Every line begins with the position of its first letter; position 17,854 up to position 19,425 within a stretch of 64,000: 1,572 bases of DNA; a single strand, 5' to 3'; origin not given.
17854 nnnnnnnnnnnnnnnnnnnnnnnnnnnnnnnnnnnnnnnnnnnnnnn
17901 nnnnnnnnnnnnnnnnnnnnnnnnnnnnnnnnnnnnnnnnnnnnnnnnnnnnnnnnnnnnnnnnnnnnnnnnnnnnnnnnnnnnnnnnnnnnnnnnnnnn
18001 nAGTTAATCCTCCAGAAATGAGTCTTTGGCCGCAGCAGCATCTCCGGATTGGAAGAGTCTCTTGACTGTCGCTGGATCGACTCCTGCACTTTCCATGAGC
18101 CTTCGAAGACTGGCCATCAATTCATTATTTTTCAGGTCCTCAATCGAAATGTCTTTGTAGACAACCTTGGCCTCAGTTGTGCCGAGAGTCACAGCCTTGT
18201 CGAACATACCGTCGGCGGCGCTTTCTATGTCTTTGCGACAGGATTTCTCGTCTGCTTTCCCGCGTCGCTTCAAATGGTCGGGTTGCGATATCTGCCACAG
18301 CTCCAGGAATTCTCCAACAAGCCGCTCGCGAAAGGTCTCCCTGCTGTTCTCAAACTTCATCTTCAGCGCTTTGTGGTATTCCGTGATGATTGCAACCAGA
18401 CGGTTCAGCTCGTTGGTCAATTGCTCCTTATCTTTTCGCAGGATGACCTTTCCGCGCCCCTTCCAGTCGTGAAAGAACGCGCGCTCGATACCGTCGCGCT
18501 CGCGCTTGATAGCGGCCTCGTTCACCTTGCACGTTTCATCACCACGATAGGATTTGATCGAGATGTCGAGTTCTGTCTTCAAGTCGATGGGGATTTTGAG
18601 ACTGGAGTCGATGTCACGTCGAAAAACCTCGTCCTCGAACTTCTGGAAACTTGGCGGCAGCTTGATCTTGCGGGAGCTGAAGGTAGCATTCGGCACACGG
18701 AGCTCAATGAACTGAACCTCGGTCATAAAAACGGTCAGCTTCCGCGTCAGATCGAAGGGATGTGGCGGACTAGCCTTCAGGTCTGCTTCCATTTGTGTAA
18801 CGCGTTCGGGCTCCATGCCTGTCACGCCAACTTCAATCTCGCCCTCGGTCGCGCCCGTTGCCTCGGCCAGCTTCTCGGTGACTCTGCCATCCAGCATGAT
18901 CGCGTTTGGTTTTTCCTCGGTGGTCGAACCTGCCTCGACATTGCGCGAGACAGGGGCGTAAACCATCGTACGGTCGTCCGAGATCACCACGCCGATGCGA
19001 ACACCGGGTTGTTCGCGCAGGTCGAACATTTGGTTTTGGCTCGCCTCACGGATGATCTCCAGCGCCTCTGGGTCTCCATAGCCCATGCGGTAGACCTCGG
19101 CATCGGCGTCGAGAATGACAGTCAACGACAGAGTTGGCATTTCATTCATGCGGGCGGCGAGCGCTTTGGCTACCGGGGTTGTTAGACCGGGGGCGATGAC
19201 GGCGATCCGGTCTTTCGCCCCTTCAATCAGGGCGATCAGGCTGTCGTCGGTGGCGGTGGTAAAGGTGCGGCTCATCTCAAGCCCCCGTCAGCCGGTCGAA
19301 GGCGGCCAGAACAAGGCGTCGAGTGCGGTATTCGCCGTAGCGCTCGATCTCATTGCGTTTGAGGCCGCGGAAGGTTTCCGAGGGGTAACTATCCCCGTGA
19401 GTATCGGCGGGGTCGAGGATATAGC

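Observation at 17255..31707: DISARM-class-1-like defence operon with a fused helicase/DUF1998 protein and an HNH nuclease plus unknown protein in place of the PLD gene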

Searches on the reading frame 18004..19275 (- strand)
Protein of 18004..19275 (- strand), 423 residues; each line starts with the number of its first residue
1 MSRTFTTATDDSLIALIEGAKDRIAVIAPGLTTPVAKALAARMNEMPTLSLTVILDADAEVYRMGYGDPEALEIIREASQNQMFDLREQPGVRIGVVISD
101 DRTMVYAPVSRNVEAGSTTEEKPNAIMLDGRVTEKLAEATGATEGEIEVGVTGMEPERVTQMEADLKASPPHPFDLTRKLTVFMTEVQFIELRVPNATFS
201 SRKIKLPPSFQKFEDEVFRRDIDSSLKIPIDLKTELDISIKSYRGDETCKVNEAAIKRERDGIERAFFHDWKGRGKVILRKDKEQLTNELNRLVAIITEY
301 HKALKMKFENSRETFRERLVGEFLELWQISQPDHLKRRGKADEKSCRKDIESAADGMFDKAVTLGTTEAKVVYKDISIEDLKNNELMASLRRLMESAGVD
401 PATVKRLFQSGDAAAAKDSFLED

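Call 3: search_protein_families(library=pfam, proteins=[window:18004-19275:-], max_evalue=0.01)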
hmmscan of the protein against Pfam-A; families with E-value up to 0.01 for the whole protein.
window:18004-19275:- (423 aa): 0 families

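Call 4: search_protein_families(library=padloc, proteins=[window:18004-19275:-], max_evalue=0.01)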
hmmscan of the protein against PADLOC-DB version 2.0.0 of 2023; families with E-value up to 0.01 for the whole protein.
window:18004-19275:- (423 aa): 0 families

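Call 5: search_protein_families(library=ncbifam, proteins=[window:18004-19275:-], max_evalue=0.01)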
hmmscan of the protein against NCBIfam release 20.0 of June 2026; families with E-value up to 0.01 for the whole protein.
window:18004-19275:- (423 aa): 0 families

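Call 12: find_homologous_proteins(query=window:18004-19275:-, max_evalue=0.001)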
Query window:18004-19275:- (423 aa): 277 proteins with E <= 0.001 among 8000 candidates; the best 120 are listed.
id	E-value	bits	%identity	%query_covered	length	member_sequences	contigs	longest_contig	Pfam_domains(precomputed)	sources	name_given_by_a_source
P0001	1.2e-271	919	100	100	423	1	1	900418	-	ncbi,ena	-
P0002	3.1e-256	868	95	100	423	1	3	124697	-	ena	-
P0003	4.2e-214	729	80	99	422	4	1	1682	-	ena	-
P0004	6.1e-214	729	81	99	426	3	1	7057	-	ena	-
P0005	3.7e-212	723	81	99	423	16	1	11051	-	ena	-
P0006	1.2e-211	721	80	99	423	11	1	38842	-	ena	-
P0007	2.6e-211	720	80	100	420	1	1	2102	-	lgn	-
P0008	4.3e-210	716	80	99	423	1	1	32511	-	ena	-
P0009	2.3e-209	714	80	99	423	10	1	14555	-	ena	-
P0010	5.6e-209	712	80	100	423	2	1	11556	-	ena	-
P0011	9.1e-209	712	80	99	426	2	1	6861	-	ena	-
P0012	9.5e-209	711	79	99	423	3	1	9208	-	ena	-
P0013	4.0e-208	709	78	99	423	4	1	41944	-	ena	-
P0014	4.9e-207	706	78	99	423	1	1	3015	-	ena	-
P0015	1.4e-205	701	77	99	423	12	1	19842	-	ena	-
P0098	3.0e-130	453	55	99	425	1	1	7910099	-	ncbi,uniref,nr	ncbi:hypothetical protein SAMN05444159_1835 [Bradyrhizobium lablabi]|uniref:Uncharacterized protein 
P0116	5.3e-120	419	49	100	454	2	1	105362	-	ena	-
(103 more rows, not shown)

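Call 13: find_encoding_contigs(protein=P0098, flank=10000, max_places=2)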
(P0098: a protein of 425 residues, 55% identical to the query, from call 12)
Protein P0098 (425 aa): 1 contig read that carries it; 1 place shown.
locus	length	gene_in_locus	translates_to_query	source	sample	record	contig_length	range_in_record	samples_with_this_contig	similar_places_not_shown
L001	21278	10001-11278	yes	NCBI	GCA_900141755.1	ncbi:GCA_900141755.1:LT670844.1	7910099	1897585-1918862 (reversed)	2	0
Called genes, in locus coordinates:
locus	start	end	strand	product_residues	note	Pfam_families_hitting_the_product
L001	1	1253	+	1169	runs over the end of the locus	PF00176:SNF2-rel_dom, PF00270:DEAD, PF04851:ResIII, PF00271:Helicase_C, PF13020:NOV_C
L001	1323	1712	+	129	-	-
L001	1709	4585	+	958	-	PF06634:DUF1156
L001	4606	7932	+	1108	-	PF18731:HEPN_Swt1, PF04465:DUF499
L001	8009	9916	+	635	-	PF03235:GmrSD_N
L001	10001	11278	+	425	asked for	-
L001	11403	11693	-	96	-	-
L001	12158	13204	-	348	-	-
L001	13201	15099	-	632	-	PF13175:AAA_15, PF13476:AAA_23 (weak), PF13555:AAA_29 (faint), PF13304:AAA_21 (weak), PF13175:AAA_15, PF13304:AAA_21, PF12476:DUF3696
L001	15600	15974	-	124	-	-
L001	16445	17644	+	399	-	PF00211:Guanylate_cyc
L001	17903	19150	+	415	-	PF00817:IMS, PF11799:IMS_C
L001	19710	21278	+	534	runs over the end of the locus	PF00496:SBP_bac_5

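Call 14: find_encoding_contigs(protein=P0116, flank=10000, max_places=2)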
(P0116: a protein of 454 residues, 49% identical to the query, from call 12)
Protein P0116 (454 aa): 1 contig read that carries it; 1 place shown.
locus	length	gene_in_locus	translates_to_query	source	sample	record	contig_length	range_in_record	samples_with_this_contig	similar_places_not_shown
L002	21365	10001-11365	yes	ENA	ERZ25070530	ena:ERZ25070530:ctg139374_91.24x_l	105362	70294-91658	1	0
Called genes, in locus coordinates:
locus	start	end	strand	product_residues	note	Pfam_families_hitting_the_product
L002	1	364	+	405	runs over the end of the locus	PF00176:SNF2-rel_dom (faint), PF00270:DEAD (weak), PF04851:ResIII (weak), PF00271:Helicase_C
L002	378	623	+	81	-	-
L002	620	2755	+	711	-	PF13476:AAA_23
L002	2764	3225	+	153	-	-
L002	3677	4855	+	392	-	PF13565:HTH_32, PF13358:DDE_3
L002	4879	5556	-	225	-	PF13384:HTH_23 (weak), PF13551:HTH_29 (weak), PF13565:HTH_32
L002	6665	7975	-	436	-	PF03721:UDPG_MGDP_dh_N, PF00984:UDPG_MGDP_dh, PF03720:UDPG_MGDP_dh_C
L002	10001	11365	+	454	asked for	-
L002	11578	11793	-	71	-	-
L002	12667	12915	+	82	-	-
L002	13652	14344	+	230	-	PF22187:DUF6946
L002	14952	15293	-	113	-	PF01381:HTH_3 (weak)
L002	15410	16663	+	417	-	PF00464:SHMT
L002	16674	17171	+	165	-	PF07992:Pyr_redox_2 (weak)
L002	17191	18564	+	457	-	PF01235:Na_Ala_symp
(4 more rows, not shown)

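Call 15: find_encoding_contigs(protein=P0001, flank=10000, max_places=2)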
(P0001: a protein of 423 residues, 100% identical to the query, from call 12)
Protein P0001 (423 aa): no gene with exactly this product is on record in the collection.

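Call 18: search_solved_structures(query=A1, max_evalue=10)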
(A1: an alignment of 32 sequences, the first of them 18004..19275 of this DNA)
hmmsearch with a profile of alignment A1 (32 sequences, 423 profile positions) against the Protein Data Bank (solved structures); distinct sequences matched with E-value up to 10: 6.
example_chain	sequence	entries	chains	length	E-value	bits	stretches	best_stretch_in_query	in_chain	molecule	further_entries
6mfy_A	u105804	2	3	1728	0.6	12.2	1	284-363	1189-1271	Linear gramicidin synthase subunit A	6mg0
6mfz_A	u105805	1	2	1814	0.66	12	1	284-363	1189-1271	Linear gramicidin synthase subunit A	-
9be3_A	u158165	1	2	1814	0.69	11.9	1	284-363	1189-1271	Linear gramicidin synthase subunit A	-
9meh_A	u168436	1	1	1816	0.7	11.9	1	284-363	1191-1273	Linear gramicidin synthase subunit A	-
9be4_A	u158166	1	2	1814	0.71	11.9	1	284-363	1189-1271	Linear gramicidin synthase subunit A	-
9q78_C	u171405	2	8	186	1.1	11.3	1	299-339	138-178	Putative Eukaryotic translation initiation factor 4E type 6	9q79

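Call 27: find_related_loci(query=A1, collection=genome_contigs, flank=10000)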
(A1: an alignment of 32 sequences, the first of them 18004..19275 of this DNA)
Query A1 (423 aa) in genome_contigs; peptide patterns used: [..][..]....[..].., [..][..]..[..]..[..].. (x = any residue, [..] = any of these).
249 stretches matched a pattern; 29 encode a relative of the query (tblastn E <= 1e-3); 29 distinct loci.
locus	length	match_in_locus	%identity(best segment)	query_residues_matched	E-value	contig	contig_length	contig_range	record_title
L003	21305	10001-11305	63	1-421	0e+0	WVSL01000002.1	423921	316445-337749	Rhodobacterales bacterium HKCCE2091 NODE_2, whole genome shotgun sequence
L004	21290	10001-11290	57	1-421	5e-163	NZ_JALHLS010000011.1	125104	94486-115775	MAG: Hyphomonas sp. isolate Bin_23_5 c_000000000940, whole genome shotgun sequence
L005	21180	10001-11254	58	1-418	1e-153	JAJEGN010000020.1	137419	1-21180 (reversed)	MAG: Gammaproteobacteria bacterium isolate p16x57bins.13 k141_749597, whole genome shotgun sequence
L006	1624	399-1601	58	1-389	5e-166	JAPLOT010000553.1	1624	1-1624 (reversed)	MAG: Alphaproteobacteria bacterium isolate LacPavin_0920_SED3_MAG_64_11 LacPavin_0920_SED3_scaffold_806052, whole genome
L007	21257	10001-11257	57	1-419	3e-149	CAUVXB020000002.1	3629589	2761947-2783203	MAG: Alphaproteobacteria bacterium isolate 8c258d8c-a111-4014-ac25-dd31ebeb1c18 genome assembly, contig: contig_2, whole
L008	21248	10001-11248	57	1-415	2e-146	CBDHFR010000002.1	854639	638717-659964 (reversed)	MAG: Rhodospirillaceae bacterium isolate 78a68249-97fb-475d-9422-75db5b547fb3 genome assembly, contig: contig_2, whole g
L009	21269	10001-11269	56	1-422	9e-135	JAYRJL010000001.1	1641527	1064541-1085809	MAG: Alphaproteobacteria bacterium isolate SZ_szas3bin.18 NODE_2_length_1641527_cov_3.96751, whole genome shotgun sequen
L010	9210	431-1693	56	1-420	2e-147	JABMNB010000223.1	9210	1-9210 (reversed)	MAG: Rhodospirillales bacterium isolate bin.534 k141_1759303, whole genome shotgun sequence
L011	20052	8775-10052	44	1-420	4e-109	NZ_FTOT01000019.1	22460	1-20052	Gemmobacter megaterium strain DSM 26375, whole genome shotgun sequence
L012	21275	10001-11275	42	2-421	3e-109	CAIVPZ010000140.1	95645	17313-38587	MAG: uncultured Acetobacteraceae bacterium isolate D14_bin-1024 genome assembly, contig: bin-1024:140/176, whole genome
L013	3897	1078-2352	42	2-421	8e-110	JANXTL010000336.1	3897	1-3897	MAG: Acetobacteraceae bacterium isolate 338R_metabat_61 338R_k141_224921, whole genome shotgun sequence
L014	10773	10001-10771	63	1-243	3e-102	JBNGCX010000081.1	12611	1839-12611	MAG: Paracoccaceae bacterium isolate E05-011 bin83_IDBA_re-assembly_contigs.fa-81, whole genome shotgun sequence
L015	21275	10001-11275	38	2-422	1e-97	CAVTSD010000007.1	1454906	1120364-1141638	MAG: uncultured Alphaproteobacteria bacterium isolate MFD09495.bin.1.126 genome assembly, contig: contig_6739, whole gen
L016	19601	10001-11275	37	3-422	2e-93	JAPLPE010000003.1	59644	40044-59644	MAG: Rhodobacterales bacterium isolate LacPavin_0818_WC50_MAG_63_18 LacPavin_0818_WC50_scaffold_401873, whole genome sho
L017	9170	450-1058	79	5-207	2e-94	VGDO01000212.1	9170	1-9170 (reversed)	MAG: Alphaproteobacteria bacterium isolate M_DeepCast_50m_m2_111 M_DeepCast_50m_m2_111_Ga0194121_10013874, whole genome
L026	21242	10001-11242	33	3-417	2e-69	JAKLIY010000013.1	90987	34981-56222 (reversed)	MAG: Proteobacteria bacterium isolate RA.bin98 RA.bin98_13, whole genome shotgun sequence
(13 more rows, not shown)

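Call 31: search_protein_families(library=pfam, proteins=[L003:2446-7245:+, L003:7726-9423:+, L009:2093-5608:+, L009:5605-7941:+, L009:7938-9992:+, L011:10073-13465:+, L011:5970-7298:+, L016:7008-9971:+, L026:11310-15200:+, L007:6926-8914:+], max_evalue=0.0001)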
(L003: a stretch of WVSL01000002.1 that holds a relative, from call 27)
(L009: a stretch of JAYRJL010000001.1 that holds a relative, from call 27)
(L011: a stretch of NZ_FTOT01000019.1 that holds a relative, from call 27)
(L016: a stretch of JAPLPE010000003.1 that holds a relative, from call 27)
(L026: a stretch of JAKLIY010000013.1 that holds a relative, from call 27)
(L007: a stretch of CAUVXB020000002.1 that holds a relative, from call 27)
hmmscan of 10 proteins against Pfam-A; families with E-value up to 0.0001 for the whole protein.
L003:2446-7245:+ (1599 aa): 0 families

L003:7726-9423:+ (565 aa): 2 families
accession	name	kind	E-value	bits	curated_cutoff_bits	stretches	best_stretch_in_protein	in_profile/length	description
PF00239.26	Resolvase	-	2.1e-37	128.9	23.3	1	140-292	2-145/145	Resolvase, N terminal domain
PF07508.19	Recombinase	-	2.6e-16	60.2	21.1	1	312-398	1-101/102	Recombinase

L009:2093-5608:+ (1171 aa): 3 families
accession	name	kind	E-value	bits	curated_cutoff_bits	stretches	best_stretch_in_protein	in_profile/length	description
PF07669.17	Eco57I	-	1.1e-14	55.3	25.3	1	348-592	2-164/171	Eco57I restriction-modification methylase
PF02384.22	N6_Mtase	-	1.3e-09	38.3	20.4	1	504-602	122-222/311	N-6 DNA Methylase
PF20473.4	MmeI_Mtase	-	7.7e-05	22.4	27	0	304-370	20-86/259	MmeI, DNA-methyltransferase domain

L009:5605-7941:+ (778 aa): 0 families

L009:7938-9992:+ (684 aa): 4 families
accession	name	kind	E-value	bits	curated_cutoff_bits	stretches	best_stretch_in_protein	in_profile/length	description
PF13337.12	BrxL_ATPase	-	3.7e-129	430.5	25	1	158-475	1-313/313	Lon-like protease BrxL-like, ATPase domain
PF20442.3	BrxL_N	-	7.8e-44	149.3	28.2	1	15-145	2-132/132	BREX system Lon protease-like protein BrxL N-terminal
PF13541.12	ChlI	-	3.2e-07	30.7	27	1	574-649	44-119/121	Subunit ChlI of Mg-chelatase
PF05362.19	Lon_C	-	6.3e-07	29.6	21.1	1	483-682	7-203/205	Lon protease (S16) C-terminal proteolytic domain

L011:10073-13465:+ (1130 aa): 7 families
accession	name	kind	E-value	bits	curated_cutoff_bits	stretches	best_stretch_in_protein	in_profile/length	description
PF04851.21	ResIII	-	1.4e-36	126.3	22.5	1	358-518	4-163/164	Type III restriction enzyme, res subunit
PF08463.15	EcoEI_R_C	-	2.4e-19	70.4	24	1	980-1124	3-161/163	EcoEI R protein C-terminal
PF18766.7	SWI2_SNF2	-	5.2e-17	62.7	26.7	1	361-553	1-187/221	SWI2/SNF2 ATPase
PF00270.35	DEAD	-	2.7e-11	43.9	26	1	362-522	4-165/167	DEAD/DEAH box helicase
PF04313.20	HSDR_N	-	7.8e-09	36.1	25.1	1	241-318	117-193/198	Type I restriction enzyme R protein N terminus (HSDR_N)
PF00271.37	Helicase_C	-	2.1e-07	31.6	23.5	1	631-729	15-108/110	Helicase conserved C-terminal domain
PF13643.11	DUF4145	-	3.8e-06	27.3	23.1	1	20-110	2-84/88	Domain of unknown function (DUF4145)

L011:5970-7298:+ (442 aa): 1 family
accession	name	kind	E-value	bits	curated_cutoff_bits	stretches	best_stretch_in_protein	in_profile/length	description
PF01420.25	Methylase_S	-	1.3e-32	113.7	22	1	49-217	3-160/168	Type I restriction modification DNA specificity domain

L016:7008-9971:+ (987 aa): 4 families
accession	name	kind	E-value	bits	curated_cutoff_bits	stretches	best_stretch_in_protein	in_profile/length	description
PF18766.7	SWI2_SNF2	-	4.7e-67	226.3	26.7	1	285-509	1-220/221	SWI2/SNF2 ATPase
PF04313.20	HSDR_N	-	5.1e-33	115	25.1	1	42-225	19-193/198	Type I restriction enzyme R protein N terminus (HSDR_N)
PF22679.2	T1R_D3-like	-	8.9e-23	81.9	27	1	599-669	85-156/158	Type I restriction enzyme subunit R domain 3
PF04851.21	ResIII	-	1.5e-18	67.7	22.5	1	282-439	4-163/164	Type III restriction enzyme, res subunit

L026:11310-15200:+ (1296 aa): 4 families
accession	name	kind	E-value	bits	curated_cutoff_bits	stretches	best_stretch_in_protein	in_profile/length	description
PF00270.35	DEAD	-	1.6e-22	80.5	26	1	394-564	2-165/167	DEAD/DEAH box helicase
PF04480.18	DUF559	-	3.8e-10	40.1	20.6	1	115-206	16-105/109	Protein of unknown function (DUF559)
PF18741.7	MTES_1575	-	8.1e-10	39.1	38.2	1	117-205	3-92/96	REase_MTES_1575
PF00271.37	Helicase_C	-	2.8e-09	37.7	23.5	1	773-824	58-109/110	Helicase conserved C-terminal domain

L007:6926-8914:+ (662 aa): 3 families
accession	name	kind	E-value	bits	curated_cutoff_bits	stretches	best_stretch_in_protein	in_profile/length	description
PF02534.20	T4SS-DNA_transf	-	9.5e-37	127.4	20.1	1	166-622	30-448/468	Type IV secretory system Conjugative DNA transfer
PF12696.13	TraG-D_C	-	1e-20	74.3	22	1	464-593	2-124/126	TraM recognition site of TraD and TraG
PF10412.15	TrwB_AAD_bind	-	1e-10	41.6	20.5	1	386-613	169-385/387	Type IV secretion-system coupling protein DNA-binding domain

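Call 32: predict_structure(alignment_id=A1)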
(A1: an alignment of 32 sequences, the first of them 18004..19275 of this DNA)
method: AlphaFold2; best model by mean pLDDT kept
length: 423 residues; sequences in the alignment: 32
mean_pLDDT: 76.0   pTM: 0.49
mean pLDDT of the five models: 76.0, 74.1, 73.9, 64.3, 64.3
residues with pLDDT >= 90: 53; 70-90: 254; 50-70: 76; < 50: 40
segments of 3 or more residues with pLDDT < 50: 113-116, 145-153, 171-183, 411-423
pLDDT, mean of each block of 10 residues (from residue 1): 73 89 87 89 82 77 73 82 73 83 79 51 77 71 48 55 64 40 64 81 74 64 66 87 90 90 91 85 91 91 84 85 84 84 89 86 77 76 78 84 70 38 39
secondary structure, 60 per line:
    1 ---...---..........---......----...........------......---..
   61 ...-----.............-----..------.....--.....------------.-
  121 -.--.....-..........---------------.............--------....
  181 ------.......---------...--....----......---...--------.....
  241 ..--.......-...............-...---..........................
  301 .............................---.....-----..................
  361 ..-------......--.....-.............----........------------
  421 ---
elements in order: E4-6 H10-19 E23-28 H33-43 E50-55 H59-63 H69-81 E95-99 E102-106 E125-129 H131-140 H156-168 H177-180 E187-193 E203-205 H208-211 H216-221 E225-227 E236-242 E245-251 H253-267 E269-271 E275-279 H280-329 H333-337 H343-362 E370-375 H378-382 H384-396 H401-408

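Call 79: search_dna_similar(query=window:18004-19275:-, collection=plasmids, mode=protein, max_rows=25)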
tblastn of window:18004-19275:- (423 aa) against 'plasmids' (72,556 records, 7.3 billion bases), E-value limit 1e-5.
Records with a match: 2; places in all: 2; records where one place covers at least 80% of the query: 2.
Best place of each record, by identity: <60% 2.
By first word of the organism name: Caballeronia 1; Acinetobacter 1.
By predicted mobility (MOB-suite, as given by PLSDB): mobilizable 2.
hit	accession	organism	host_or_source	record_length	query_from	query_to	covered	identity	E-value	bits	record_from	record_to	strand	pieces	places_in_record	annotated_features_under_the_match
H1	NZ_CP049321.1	Caballeronia sp. SBC2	whole organism,soil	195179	1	420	99%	28.7%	6e-40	159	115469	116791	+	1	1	hypothetical protein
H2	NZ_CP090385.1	Acinetobacter towneri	-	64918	5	392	92%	25.5%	3e-21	103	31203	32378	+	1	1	hypothetical protein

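Call 80: get_annotated_region(hit=H1, flank=9000)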
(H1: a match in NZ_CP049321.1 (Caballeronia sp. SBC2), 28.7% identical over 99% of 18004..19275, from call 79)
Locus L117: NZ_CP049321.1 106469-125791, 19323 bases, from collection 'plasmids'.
description: Caballeronia sp. SBC2 plasmid pSBC2-5, complete sequence
organism: Caballeronia sp. SBC2 (NCBI taxid 2705547)
taxonomy: Bacteria; Pseudomonadota; Betaproteobacteria; Burkholderiales; Burkholderiaceae; Caballeronia; Caballeronia sp. SBC2
host: -; source: whole organism,soil; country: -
typing (MOB-suite, as given by PLSDB): mobilizable; relaxase MOBP
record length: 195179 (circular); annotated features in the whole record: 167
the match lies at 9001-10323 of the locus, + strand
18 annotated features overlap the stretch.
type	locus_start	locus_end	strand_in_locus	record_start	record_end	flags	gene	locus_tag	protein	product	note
CDS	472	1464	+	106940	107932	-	-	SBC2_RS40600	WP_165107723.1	hypothetical protein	-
CDS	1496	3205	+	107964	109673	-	-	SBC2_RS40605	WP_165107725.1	hypothetical protein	-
CDS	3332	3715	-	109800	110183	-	-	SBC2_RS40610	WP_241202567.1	DoxX family protein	-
CDS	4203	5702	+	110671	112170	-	istA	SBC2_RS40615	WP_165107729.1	IS21 family transposase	-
CDS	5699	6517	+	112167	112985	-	istB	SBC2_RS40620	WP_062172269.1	IS21-like element helper ATPase IstB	-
CDS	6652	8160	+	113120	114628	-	-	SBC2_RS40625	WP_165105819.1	DDE-type integrase/transposase/recombinase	-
CDS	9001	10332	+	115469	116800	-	-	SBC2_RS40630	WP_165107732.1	hypothetical protein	-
CDS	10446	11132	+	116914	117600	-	-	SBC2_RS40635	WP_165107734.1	hypothetical protein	-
CDS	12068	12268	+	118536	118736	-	-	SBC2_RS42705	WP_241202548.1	McrC family protein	-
CDS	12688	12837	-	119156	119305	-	-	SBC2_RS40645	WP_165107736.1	hypothetical protein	-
CDS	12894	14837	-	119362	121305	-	-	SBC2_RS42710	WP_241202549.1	NUDIX domain-containing protein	-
CDS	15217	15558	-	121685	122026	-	-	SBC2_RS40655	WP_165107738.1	hypothetical protein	-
CDS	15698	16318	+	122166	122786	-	-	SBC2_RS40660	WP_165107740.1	hypothetical protein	-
CDS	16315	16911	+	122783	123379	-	-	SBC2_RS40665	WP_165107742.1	hypothetical protein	-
CDS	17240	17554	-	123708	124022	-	-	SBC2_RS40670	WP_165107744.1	hypothetical protein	-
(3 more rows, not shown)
